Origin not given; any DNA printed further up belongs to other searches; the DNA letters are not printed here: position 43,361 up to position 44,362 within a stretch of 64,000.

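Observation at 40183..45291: Tightly coupled module: DegT - WbqC - formyltransferase - two paralogous beta-propeller proteins - methyltransferase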

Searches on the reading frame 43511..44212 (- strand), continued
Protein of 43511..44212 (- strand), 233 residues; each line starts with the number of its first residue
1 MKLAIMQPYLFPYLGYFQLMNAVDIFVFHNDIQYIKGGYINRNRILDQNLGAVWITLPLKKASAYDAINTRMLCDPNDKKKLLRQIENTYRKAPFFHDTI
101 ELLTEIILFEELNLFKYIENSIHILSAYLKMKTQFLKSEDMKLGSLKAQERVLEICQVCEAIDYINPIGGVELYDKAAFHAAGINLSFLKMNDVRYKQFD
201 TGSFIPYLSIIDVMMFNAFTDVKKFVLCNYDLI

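Call 56: search_dna_similar(query=window:43511-44212:-, collection=plasmids, mode=protein, max_rows=40, rows=spread, max_evalue=0.001)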
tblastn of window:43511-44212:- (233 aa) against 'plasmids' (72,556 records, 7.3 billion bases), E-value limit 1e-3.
Records with a match: 80; places in all: 81; records where one place covers at least 80% of the query: 76.
Best place of each record, by identity: <60% 80.
By first word of the organism name: Bacillus 27; Rhizobium 20; Aliiroseovarius 8; Neorhizobium 3; Cupriavidus 2; Azospirillum 2; Ralstonia 2; Tateyamaria 1; Bernardetia 1; Methylobacterium 1; and 13 more.
By predicted mobility (MOB-suite, as given by PLSDB): non-mobilizable 68; conjugative 8; mobilizable 4.
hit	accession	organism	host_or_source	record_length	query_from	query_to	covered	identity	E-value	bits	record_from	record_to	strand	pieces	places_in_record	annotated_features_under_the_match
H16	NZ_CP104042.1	Rhizobium sp. WSM4643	Pisum sativum,Cell culture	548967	1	233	100%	47.9%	6e-54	192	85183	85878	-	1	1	WbqC family protein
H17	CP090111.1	Rhizobium leguminosarum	Trifolium ambiguum,Cell culture,Plant ...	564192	1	233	100%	47.0%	2e-25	194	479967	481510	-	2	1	IS5 family transposase | WbqC family protein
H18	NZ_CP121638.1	Rhizobium leguminosarum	Trifolium ambiguum,cell culture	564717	1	233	100%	47.0%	2e-52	189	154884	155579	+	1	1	WbqC family protein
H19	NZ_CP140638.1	Rhizobium indigoferae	Indigofera amblyantha,Pure culture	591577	1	233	100%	47.0%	2e-52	189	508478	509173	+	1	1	WbqC family protein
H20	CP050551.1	Rhizobium leguminosarum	Vicia sativa,cell culture,root nodule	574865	1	233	100%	46.6%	3e-52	187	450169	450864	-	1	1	WbqC family protein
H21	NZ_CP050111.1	Rhizobium leguminosarum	Trifolium repens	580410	1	233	100%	46.6%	4e-52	187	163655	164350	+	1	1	WbqC family protein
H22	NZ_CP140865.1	Rhizobium leguminosarum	Trifolium pratense,whole organism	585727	1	233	100%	46.6%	4e-52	187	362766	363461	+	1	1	WbqC family protein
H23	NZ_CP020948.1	Rhizobium sp. CIAT894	-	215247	1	233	100%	46.2%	1e-51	186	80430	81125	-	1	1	WbqC family protein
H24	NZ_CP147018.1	Bernardetia sp. Wsw4-3y2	Red alga,Red algae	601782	1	233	100%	41.5%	5e-42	159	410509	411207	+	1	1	WbqC family protein | DegT/DnrJ/EryC1/StrS family aminotransferase | class I SAM-dependent methyltransferase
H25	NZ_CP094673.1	Hymenobacter tibetensis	Single cell,soil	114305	1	227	97%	42.4%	7e-40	152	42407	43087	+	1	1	WbqC family protein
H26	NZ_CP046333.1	Cupriavidus metallidurans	sedimentation pond in a zinc factory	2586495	1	222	95%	39.6%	2e-37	145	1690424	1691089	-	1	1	none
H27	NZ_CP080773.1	Aliiroseovarius crassostreae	-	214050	1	232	100%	33.5%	2e-25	110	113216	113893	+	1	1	WbqC family protein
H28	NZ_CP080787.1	Aliiroseovarius crassostreae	-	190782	1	232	100%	33.3%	4e-25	110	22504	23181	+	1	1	WbqC family protein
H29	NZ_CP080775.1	Aliiroseovarius crassostreae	-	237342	1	232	100%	33.3%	6e-25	109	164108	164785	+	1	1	WbqC family protein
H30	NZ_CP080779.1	Aliiroseovarius crassostreae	-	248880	1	232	100%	33.3%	6e-25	109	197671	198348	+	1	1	WbqC family protein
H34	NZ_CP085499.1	Bacillus cereus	coffee,cell culture,root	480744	1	215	92%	29.5%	5e-19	92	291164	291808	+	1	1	WbqC family protein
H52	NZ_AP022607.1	Mycobacterium branderi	-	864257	1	215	92%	24.8%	2e-12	73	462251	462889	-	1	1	WbqC family protein | GNAT family N-acetyltransferase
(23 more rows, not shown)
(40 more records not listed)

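Call 57: get_annotated_region(hit=H34, flank=8000)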
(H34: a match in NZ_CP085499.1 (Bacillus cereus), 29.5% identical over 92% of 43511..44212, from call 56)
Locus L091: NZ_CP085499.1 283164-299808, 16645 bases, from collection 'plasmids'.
description: Bacillus cereus strain A22 plasmid unnamed1, complete sequence
organism: Bacillus cereus (NCBI taxid 1396)
taxonomy: Bacteria; Bacillota; Bacilli; Bacillales; Bacillaceae; Bacillus; Bacillus cereus
host: -; source: coffee,cell culture,root; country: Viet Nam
typing (MOB-suite, as given by PLSDB): non-mobilizable; replicon rep_cluster_164,rep_cluster_1751
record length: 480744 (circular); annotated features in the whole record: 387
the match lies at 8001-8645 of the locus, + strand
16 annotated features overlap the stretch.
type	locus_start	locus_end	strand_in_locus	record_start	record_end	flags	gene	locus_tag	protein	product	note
CDS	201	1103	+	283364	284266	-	-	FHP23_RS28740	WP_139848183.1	hypothetical protein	-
CDS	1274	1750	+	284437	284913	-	-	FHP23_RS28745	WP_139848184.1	GNAT family N-acetyltransferase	-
CDS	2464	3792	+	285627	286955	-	-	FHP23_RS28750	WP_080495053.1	nucleotide sugar dehydrogenase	GO:0000271 - polysaccharide biosynthetic process [Evidence IEA]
CDS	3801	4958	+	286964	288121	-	-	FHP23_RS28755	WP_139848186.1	DegT/DnrJ/EryC1/StrS family aminotransferase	-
CDS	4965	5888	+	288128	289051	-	-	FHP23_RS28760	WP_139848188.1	NAD-dependent epimerase/dehydratase family protein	-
CDS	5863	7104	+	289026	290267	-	-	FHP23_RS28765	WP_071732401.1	aminotransferase class V-fold PLP-dependent enzyme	-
CDS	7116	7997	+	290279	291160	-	-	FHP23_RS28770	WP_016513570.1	GNAT family N-acetyltransferase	-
CDS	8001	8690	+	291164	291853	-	-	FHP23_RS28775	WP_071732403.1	WbqC family protein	-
CDS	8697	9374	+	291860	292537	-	-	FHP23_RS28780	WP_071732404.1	PIG-L family deacetylase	-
CDS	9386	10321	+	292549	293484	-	-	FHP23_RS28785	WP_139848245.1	endonuclease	-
CDS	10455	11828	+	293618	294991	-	-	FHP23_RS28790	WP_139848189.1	M28 family metallopeptidase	-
CDS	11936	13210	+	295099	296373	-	-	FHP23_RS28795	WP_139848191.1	MFS transporter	GO:0055085 - transmembrane transport [Evidence IEA]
CDS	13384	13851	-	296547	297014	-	-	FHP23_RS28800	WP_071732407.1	RsfA family transcriptional regulator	-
CDS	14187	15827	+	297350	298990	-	-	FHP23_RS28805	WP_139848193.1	S8 family peptidase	GO:0006508 - proteolysis [Evidence IEA]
CDS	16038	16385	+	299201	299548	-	-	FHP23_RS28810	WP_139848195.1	YxeA family protein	-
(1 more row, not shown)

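Call 58: get_annotated_region(hit=H27, flank=8000)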
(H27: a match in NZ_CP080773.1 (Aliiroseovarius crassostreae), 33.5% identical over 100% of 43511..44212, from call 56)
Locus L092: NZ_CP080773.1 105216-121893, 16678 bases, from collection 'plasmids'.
description: Aliiroseovarius crassostreae strain S044 plasmid unnamed1, complete sequence
organism: Aliiroseovarius crassostreae (NCBI taxid 154981)
taxonomy: Bacteria; Pseudomonadota; Alphaproteobacteria; Rhodobacterales; Paracoccaceae; Aliiroseovarius; Aliiroseovarius crassostreae
host: -; source: -; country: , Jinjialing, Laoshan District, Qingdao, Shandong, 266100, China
typing (MOB-suite, as given by PLSDB): non-mobilizable
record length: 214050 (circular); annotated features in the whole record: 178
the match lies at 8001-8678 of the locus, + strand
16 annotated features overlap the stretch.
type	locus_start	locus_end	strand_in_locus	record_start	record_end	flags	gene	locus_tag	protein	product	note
CDS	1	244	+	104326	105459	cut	-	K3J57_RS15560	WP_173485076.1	sugar transporter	-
CDS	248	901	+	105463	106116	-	-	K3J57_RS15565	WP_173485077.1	ABC transporter ATP-binding protein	-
CDS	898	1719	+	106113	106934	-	-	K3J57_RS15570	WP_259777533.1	ABC transporter permease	-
CDS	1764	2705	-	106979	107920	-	-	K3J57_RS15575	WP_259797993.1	glycosyltransferase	-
CDS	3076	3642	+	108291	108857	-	rfbC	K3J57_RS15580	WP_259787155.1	dTDP-4-dehydrorhamnose 3,5-epimerase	GO:0019305 - dTDP-rhamnose biosynthetic process [Evidence IEA]; GO:0009243 - O antigen biosynthetic process [Evidence ...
CDS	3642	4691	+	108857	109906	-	rfbB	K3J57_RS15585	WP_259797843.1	dTDP-glucose 4,6-dehydratase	GO:0019305 - dTDP-rhamnose biosynthetic process [Evidence IEA]; GO:0009243 - O antigen biosynthetic process [Evidence ...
CDS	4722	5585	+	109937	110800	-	rfbD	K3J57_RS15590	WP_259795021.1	dTDP-4-dehydrorhamnose reductase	GO:0019305 - dTDP-rhamnose biosynthetic process [Evidence IEA]; GO:0009243 - O antigen biosynthetic process [Evidence ...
CDS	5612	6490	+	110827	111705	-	rfbA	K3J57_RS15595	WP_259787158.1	glucose-1-phosphate thymidylyltransferase RfbA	GO:0019305 - dTDP-rhamnose biosynthetic process [Evidence IEA]; GO:0009243 - O antigen biosynthetic process [Evidence ...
CDS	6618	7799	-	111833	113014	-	-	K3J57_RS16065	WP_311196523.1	calcium-binding protein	-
CDS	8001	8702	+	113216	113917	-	-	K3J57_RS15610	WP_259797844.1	WbqC family protein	-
CDS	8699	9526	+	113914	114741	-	-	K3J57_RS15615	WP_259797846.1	sulfotransferase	-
CDS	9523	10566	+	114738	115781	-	-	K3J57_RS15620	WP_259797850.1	glycosyltransferase family A protein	-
CDS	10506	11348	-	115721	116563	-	-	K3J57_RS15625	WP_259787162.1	glycosyltransferase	-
CDS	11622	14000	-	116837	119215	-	-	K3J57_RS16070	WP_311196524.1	matrixin family metalloprotease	-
CDS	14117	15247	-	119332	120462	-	-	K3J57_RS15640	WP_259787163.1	DegT/DnrJ/EryC1/StrS aminotransferase family protein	-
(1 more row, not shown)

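Call 59: get_annotated_region(hit=H52, flank=8000)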
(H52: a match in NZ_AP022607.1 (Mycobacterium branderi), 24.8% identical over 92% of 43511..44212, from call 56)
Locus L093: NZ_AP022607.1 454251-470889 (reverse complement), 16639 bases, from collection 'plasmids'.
description: Mycobacterium branderi strain JCM 12687 plasmid pJCM12687
organism: Mycobacterium branderi (NCBI taxid 43348)
taxonomy: Bacteria; Actinomycetota; Actinomycetes; Mycobacteriales; Mycobacteriaceae; Mycobacterium; Mycobacterium branderi
host: -; source: -; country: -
typing (MOB-suite, as given by PLSDB): non-mobilizable
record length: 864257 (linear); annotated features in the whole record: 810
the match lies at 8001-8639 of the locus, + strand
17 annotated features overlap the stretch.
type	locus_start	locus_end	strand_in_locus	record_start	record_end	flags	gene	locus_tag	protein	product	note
CDS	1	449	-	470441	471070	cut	-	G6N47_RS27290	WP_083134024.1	RES family NAD+ phosphorylase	-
CDS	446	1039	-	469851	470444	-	-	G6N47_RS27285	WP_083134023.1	helix-turn-helix domain-containing protein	-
CDS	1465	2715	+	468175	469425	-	-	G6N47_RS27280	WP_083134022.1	nucleotide sugar dehydrogenase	GO:0000271 - polysaccharide biosynthetic process [Evidence IEA]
CDS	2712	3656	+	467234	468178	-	-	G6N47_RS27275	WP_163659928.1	TIM barrel protein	-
CDS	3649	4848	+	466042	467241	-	-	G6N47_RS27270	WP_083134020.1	DegT/DnrJ/EryC1/StrS family aminotransferase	-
CDS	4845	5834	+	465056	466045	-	-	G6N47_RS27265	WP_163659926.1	NAD-dependent epimerase/dehydratase family protein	-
CDS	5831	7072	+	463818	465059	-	-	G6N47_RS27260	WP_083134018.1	DegT/DnrJ/EryC1/StrS family aminotransferase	-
CDS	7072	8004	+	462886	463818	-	-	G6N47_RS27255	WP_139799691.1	GNAT family N-acetyltransferase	-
CDS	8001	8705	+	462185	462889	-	-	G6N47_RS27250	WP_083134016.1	WbqC family protein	-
CDS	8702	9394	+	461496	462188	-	-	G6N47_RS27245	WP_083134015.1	PIG-L deacetylase family protein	-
CDS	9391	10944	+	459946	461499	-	-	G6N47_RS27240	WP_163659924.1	MFS transporter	GO:0055085 - transmembrane transport [Evidence IEA]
CDS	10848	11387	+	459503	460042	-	-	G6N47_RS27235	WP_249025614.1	GNAT family N-acetyltransferase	-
CDS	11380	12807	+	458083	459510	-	-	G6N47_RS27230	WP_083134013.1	alpha/beta hydrolase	-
CDS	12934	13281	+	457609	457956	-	-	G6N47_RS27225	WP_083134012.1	hypothetical protein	-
CDS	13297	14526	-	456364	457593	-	-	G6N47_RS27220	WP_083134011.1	RNA-guided endonuclease TnpB family protein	-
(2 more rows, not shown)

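Call 64: search_protein_families(library=ncbifam, proteins=[L090:12496-13062:+, L086:12280-13254:-, L086:11622-12299:-, L086:13251-14129:-, L086:14253-14978:+], max_evalue=0.001)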
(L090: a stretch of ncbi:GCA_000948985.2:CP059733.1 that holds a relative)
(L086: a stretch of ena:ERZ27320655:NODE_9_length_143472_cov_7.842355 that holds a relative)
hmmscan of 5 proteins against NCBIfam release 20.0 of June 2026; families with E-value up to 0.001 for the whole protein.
L090:12496-13062:+ (188 aa): 5 families
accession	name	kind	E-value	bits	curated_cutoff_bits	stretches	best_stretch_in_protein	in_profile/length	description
TIGR03585.1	PseH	equivalog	1.9e-16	60.5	93.1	1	10-167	3-154/156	UDP-4-amino-4,6-dideoxy-N-acetyl-beta-L-altrosamine N-acetyltransferase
NF011709.0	PRK15130.1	equivalog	1.1e-10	41.6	218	1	6-175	5-169/186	spermidine N1-acetyltransferase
NF000225.3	AAC_6p_Strep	exception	4.2e-06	26.8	250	1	3-168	2-148/156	aminoglycoside 6'-N-acetyltransferase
NF008072.0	PRK10809.1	equivalog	1.2e-05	25.1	190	1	69-176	86-191/194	ribosomal protein S5-alanine N-acetyltransferase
NF007527.0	PRK10140.1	equivalog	0.00028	20.8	236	1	7-166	3-156/162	N-acetyltransferase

L086:12280-13254:- (324 aa): 10 families
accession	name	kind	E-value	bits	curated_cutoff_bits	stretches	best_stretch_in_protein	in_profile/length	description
NF009402.0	PRK12767.1-1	equivalog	3.9e-63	213.2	218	1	2-318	3-323/329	carbamoyl phosphate synthase-like protein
NF009405.0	PRK12767.1-4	equivalog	3.4e-29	101.9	390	1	24-273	21-268/320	carbamoyl phosphate synthase-like protein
NF009403.0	PRK12767.1-2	equivalog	8.8e-22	77.7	286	1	22-242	16-236/342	carbamoyl phosphate synthase-like protein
NF009406.0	PRK12767.1-5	equivalog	8.7e-20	71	271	1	22-276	18-276/327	carbamoyl phosphate synthase-like protein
NF009404.0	PRK12767.1-3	equivalog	2.2e-17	63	316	1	38-187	34-187/344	carbamoyl phosphate synthase-like protein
NF005315.0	PRK06849.1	equivalog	9.1e-07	28.2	406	1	48-312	51-312/389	hypothetical protein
TIGR01369.1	CPSaseII_lrg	equivalog_domain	1.6e-06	26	1027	1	229-297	799-868/1052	carbamoyl-phosphate synthase (glutamine-hydrolyzing) large subunit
TIGR00768.1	rimK_fam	subfamily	1.8e-05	24.3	143.4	1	69-170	45-146/276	RimK family alpha-L-glutamate ligase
NF002563.0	PRK02186.1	subfamily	2.1e-05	23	625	1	104-312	98-321/890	argininosuccinate lyase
NF003671.0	PRK05294.1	equivalog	0.00034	18.3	599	0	229-274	796-841/1058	carbamoyl-phosphate synthase large subunit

L086:11622-12299:- (225 aa): 5 families
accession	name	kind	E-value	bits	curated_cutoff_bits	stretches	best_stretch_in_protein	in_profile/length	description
NF006988.0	PRK09453.1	equivalog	3.3e-16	59.7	117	2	107-186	98-168/183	phosphodiesterase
TIGR00040.1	yfcE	subfamily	1.3e-10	41.6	56.25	1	2-180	3-150/158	YfcE family phosphodiesterase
NF001204.0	PRK00166.1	equivalog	2.3e-08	33.7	176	1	4-116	5-123/276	symmetrical bis(5'-nucleosyl)-tetraphosphatase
NF008516.0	PRK11439.1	equivalog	9.2e-05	22.5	326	1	2-64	19-82/218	protein-serine/threonine phosphatase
TIGR00668.1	apaH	equivalog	0.0005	19.6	222.85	1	4-118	5-125/279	bis(5'-nucleosyl)-tetraphosphatase (symmetrical) ApaH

L086:13251-14129:- (292 aa): 13 families
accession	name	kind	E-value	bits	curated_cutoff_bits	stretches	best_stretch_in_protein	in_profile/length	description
TIGR01181.1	dTDP_gluc_dehyt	equivalog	6.1e-12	45.2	365.1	1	50-283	62-307/321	dTDP-glucose 4,6-dehydratase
TIGR04180.1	EDH_00030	hypoth_equivalog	6.7e-07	28.7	475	1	60-210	69-226/297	NAD-dependent 4,6-dehydratase LegB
NF047922.1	GDPFucSynFcl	equivalog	2.2e-06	27.3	500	1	33-283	27-297/308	GDP-L-fucose synthase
TIGR01746.1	Thioester-redct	subfamily_domain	2.9e-06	26.8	213.35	1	57-231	84-274/371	thioester reductase domain-containing protein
TIGR01214.1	rmlD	equivalog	3e-06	26.6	224.05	1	11-233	1-221/285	dTDP-4-dehydrorhamnose reductase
NF007490.0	PRK10084.1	subfamily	6.7e-06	25.3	649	1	123-211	164-249/361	dTDP-glucose 4,6-dehydratase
NF007582.0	PRK10217.1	equivalog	9.5e-06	24.9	698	1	123-212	157-243/355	dTDP-glucose 4,6-dehydratase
NF050030.1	thlkprotThyD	equivalog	1.8e-05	24.1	400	1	143-233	162-245/305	thylakoid membrane protein ThyD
TIGR02197.1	heptose_epim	equivalog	3.8e-05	23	274.6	1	36-249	39-271/316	ADP-glyceromanno-heptose 6-epimerase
TIGR01777.1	yfcH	hypoth_equivalog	3.9e-05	23.4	207.35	1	190-239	192-242/292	TIGR01777 family oxidoreductase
TIGR01179.1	galE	equivalog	9.2e-05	21.4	262.3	1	51-275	60-312/332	UDP-glucose 4-epimerase GalE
NF041015.1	UDPsulfquin_syn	equivalog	0.00011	21.3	575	0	178-278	247-354/384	UDP-sulfoquinovose synthase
NF007956.0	PRK10675.1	subfamily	0.00035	19.8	394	1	53-118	65-130/338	UDP-glucose 4-epimerase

L086:14253-14978:+ (241 aa): 7 families
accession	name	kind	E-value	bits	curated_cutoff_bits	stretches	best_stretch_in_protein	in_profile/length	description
TIGR01983.1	UbiG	equivalog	1.5e-13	50.6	102.95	1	33-203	45-217/228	bifunctional 2-polyprenyl-6-hydroxyphenol methylase/3-demethylubiquinol 3-O-methyltransferase UbiG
NF041650.1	nod_mtase_NodS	equivalog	3.1e-10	40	300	1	14-122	15-123/190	nodulation methyltransferase NodS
TIGR04345.1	ovoA_Cterm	equivalog_domain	9.1e-09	35.2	170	1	19-87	24-91/242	putative 4-mercaptohistidine N1-methyltransferase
TIGR02072.1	BioC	equivalog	1.8e-05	24.7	184.95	1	29-137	24-135/244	malonyl-ACP O-methyltransferase BioC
NF002463.0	PRK01683.1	equivalog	0.00012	21.8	297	1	37-140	31-134/258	trans-aconitate 2-methyltransferase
NF000499.2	Erm23S_rRNA_broad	equivalog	0.00031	20.2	212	1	29-95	12-82/244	23S ribosomal RNA methyltransferase Erm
NF008264.0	PRK11036.1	equivalog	0.00046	19.7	366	1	41-164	48-176/261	tRNA uridine 5-oxyacetic acid(34) methyltransferase CmoM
